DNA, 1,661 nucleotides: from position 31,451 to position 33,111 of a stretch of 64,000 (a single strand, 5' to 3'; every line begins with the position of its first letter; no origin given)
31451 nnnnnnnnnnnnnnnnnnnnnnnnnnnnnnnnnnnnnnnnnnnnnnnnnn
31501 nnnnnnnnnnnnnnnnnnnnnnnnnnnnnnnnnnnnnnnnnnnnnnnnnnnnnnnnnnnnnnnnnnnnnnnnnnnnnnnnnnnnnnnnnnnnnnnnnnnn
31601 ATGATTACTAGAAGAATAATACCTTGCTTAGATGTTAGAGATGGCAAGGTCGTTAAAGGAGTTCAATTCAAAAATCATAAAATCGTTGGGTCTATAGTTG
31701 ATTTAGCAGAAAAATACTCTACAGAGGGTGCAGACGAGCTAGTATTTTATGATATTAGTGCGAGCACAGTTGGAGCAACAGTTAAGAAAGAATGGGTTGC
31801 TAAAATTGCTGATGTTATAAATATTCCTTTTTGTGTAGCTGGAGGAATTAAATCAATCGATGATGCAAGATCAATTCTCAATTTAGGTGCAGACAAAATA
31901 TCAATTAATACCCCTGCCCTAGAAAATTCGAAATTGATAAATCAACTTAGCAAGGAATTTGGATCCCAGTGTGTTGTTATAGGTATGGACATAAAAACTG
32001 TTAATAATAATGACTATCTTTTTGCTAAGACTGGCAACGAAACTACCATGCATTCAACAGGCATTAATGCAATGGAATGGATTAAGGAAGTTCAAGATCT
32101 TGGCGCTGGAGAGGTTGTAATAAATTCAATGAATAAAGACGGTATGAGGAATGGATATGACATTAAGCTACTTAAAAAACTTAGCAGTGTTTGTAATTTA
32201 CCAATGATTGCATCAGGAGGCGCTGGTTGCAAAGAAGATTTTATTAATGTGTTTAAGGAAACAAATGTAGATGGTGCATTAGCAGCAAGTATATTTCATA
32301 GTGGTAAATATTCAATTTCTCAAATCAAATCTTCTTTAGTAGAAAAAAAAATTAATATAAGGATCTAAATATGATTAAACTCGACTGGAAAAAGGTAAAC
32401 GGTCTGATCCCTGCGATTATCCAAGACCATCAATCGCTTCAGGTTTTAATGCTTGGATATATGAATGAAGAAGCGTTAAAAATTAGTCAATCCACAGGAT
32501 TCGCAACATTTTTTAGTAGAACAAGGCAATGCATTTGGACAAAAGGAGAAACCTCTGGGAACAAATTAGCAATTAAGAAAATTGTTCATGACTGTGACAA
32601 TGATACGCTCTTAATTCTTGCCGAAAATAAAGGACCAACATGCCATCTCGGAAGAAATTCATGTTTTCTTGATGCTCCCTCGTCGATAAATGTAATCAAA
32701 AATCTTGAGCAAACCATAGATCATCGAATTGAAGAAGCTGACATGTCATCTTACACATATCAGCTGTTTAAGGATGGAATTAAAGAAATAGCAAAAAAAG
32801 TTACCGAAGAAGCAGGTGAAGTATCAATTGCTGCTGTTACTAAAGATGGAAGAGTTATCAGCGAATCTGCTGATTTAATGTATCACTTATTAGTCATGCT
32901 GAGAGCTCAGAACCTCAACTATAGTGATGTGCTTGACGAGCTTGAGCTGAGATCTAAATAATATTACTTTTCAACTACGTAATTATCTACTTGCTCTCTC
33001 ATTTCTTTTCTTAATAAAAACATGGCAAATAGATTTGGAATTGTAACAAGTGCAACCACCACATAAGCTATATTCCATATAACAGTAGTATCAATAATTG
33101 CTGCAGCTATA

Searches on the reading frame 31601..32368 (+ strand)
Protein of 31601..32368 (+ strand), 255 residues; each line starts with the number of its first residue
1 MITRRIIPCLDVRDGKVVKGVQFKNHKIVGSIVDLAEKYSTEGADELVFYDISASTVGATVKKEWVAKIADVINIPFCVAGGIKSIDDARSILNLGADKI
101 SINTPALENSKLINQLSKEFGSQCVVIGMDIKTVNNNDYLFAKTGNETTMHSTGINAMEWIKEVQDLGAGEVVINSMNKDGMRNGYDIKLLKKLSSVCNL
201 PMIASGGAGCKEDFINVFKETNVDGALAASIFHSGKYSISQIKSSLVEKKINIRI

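Call 3: search_protein_families(library=pfam, proteins=[window:31601-32368:+])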
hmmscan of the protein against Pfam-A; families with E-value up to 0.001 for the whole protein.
window:31601-32368:+ (255 aa): 4 families
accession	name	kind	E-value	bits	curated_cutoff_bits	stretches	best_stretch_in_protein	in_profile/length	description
PF00977.27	His_biosynth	-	3.3e-74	249.6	23.6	1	5-237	1-227/228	Histidine biosynthesis protein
PF03060.21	NMO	-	1.2e-08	35.2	28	0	116-215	109-209/331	Nitronate monooxygenase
PF01207.24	Dus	-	5.7e-08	32.7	20.4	0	32-118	140-228/311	Dihydrouridine synthase (Dus)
PF02581.23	TMP-TENI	-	0.0001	22.1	27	0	59-102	134-176/180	Thiamine monophosphate synthase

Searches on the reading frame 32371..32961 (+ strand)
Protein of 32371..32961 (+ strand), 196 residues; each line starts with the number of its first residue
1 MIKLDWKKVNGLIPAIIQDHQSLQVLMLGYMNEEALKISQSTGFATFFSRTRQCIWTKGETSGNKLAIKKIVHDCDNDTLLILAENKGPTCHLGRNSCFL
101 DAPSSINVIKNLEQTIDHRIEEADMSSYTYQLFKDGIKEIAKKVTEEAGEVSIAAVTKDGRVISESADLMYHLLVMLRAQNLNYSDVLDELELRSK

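Call 3: search_protein_families(library=pfam, proteins=[window:32371-32961:+])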
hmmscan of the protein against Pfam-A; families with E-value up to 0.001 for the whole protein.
window:32371-32961:+ (196 aa): 2 families
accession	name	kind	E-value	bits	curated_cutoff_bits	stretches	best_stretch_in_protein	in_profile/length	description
PF01502.23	PRA-CH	-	5.6e-30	103.4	27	1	27-99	1-73/74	Phosphoribosyl-AMP cyclohydrolase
PF01503.22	PRA-PH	-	3.4e-18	66.3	21.3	1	110-194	2-85/86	Phosphoribosyl-ATP pyrophosphohydrolase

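Call 4: search_protein_families(library=ncbifam, proteins=[window:32371-32961:+])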
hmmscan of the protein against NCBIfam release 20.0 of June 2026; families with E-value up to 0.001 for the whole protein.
window:32371-32961:+ (196 aa): 6 families
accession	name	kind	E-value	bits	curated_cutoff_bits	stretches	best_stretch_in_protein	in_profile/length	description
NF002747.0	PRK02759.1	equivalog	9e-76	254.1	187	1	3-196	9-206/208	bifunctional phosphoribosyl-AMP cyclohydrolase/phosphoribosyl-ATP diphosphatase HisIE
NF000768.0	PRK00051.1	equivalog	2.4e-37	127.4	126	1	3-104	15-115/131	phosphoribosyl-AMP cyclohydrolase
TIGR03188.1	histidine_hisI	equivalog_domain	6.4e-27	93.6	42.7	1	110-191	2-84/84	phosphoribosyl-ATP diphosphatase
NF001613.0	PRK00400.1-5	equivalog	3.3e-24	84.9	120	1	107-195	4-93/107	phosphoribosyl-ATP diphosphatase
NF001611.0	PRK00400.1-3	equivalog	3.2e-20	72.2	99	1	107-194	5-93/108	phosphoribosyl-ATP diphosphatase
NF001610.0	PRK00400.1-1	equivalog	6.3e-10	39.1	104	1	111-190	12-92/93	phosphoribosyl-ATP diphosphatase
